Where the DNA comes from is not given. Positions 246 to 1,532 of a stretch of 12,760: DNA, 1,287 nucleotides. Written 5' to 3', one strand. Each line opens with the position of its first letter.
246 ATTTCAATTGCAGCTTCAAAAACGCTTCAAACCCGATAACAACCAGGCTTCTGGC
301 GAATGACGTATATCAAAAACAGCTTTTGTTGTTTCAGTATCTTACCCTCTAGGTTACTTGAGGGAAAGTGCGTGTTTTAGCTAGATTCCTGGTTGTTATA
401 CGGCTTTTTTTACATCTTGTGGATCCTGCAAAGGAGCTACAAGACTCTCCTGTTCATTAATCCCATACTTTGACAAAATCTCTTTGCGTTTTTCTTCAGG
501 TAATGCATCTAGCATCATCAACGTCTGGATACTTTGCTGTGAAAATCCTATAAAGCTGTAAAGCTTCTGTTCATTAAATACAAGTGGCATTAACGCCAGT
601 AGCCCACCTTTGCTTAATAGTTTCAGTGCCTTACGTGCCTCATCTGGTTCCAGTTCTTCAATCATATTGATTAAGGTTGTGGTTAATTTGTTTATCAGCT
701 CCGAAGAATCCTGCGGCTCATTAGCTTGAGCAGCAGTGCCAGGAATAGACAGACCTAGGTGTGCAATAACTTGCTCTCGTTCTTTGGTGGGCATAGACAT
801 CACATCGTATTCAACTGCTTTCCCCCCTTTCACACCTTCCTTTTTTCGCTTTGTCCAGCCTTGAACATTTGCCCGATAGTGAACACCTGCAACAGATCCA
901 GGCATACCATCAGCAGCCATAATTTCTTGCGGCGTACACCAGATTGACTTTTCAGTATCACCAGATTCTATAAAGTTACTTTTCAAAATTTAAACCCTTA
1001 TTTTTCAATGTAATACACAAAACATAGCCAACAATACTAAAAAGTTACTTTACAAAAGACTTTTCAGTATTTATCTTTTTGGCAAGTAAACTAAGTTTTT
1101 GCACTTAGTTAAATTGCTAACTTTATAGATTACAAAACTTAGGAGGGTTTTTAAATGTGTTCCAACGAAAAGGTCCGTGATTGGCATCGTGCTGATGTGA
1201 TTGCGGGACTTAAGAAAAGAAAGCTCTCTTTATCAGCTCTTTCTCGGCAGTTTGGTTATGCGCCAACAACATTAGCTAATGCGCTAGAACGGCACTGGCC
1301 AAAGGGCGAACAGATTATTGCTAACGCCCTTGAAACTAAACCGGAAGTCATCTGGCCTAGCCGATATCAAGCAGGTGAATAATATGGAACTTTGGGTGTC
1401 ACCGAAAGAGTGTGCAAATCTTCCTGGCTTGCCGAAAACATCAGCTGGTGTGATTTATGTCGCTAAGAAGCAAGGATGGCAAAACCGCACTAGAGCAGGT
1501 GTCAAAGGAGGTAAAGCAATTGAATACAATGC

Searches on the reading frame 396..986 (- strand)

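Call 9: search_protein_families(library=pfam, proteins=[window:396-986:-], max_evalue=0.01)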
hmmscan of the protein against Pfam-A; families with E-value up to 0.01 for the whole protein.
window:396-986:- (196 aa): 3 families
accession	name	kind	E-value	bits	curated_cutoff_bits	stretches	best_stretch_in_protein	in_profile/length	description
PF02316.22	HTH_Tnp_Mu_1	-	1.9e-52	177.6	23.3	1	23-165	1-134/134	Mu DNA-binding domain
PF03448.22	MgtE_N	-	0.00027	21.8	25.9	0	64-124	12-73/102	MgtE intracellular N domain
PF07037.17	YfeC-like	-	0.00027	21.7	22.9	1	41-132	23-113/122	Transcription regulator YfeC-like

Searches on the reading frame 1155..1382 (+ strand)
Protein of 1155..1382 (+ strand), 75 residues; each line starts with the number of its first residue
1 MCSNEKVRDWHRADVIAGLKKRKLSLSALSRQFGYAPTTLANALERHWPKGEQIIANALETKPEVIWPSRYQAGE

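Call 9: search_protein_families(library=pfam, proteins=[window:1155-1382:+], max_evalue=0.01)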
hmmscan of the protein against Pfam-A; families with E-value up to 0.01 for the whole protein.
window:1155-1382:+ (75 aa): 2 families
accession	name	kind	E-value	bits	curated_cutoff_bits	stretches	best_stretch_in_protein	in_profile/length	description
PF13693.12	HTH_35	-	1.5e-27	95.8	25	1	9-73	1-65/75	Winged helix-turn-helix DNA-binding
PF13936.12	HTH_38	-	0.0028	17.8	27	1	16-47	13-44/44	Helix-turn-helix domain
